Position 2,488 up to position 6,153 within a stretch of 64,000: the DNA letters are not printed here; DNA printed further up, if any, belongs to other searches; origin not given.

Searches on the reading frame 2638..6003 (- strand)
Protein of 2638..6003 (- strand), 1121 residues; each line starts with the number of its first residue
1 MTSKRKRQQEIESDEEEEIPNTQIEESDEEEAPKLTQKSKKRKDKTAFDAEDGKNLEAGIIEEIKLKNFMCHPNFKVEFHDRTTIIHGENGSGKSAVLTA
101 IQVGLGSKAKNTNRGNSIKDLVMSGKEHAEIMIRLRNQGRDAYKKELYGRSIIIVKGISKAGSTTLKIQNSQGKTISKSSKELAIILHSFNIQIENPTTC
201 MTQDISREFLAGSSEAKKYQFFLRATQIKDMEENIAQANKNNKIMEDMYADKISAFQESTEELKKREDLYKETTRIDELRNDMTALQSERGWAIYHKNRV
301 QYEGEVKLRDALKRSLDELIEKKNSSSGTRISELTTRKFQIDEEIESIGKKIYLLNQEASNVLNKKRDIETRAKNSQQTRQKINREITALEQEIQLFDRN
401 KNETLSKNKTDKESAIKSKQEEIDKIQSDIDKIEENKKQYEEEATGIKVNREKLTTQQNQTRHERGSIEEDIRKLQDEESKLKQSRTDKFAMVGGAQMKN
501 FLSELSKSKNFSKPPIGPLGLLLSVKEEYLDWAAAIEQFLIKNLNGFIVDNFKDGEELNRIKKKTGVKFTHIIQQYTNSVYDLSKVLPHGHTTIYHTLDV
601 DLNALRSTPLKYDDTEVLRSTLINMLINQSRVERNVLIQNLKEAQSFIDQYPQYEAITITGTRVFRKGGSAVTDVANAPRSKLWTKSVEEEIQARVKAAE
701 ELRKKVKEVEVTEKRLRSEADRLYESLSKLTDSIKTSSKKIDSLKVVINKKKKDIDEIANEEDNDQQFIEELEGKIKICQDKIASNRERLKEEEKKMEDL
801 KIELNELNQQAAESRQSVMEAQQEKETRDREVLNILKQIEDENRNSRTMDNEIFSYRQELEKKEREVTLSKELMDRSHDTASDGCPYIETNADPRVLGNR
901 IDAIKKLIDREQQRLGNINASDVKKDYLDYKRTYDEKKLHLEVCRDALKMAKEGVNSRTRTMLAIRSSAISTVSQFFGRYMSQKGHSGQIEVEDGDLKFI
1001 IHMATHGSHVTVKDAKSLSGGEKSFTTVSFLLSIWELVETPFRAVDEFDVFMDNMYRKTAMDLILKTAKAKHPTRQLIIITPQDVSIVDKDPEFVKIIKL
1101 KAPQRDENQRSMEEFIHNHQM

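Call 46: search_protein_families(library=pfam, proteins=[window:2638-6003:-], max_evalue=0.0001)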
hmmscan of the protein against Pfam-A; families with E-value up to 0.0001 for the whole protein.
window:2638-6003:- (1121 aa): 2 families
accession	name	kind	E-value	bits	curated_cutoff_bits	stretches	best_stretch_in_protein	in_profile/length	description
PF13476.12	AAA_23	-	6.5e-19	69.8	27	1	64-279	2-189/201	AAA domain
PF02463.25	SMC_N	-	9.2e-12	45.3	40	1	61-1086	2-201/220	RecF/RecN/SMC N terminal domain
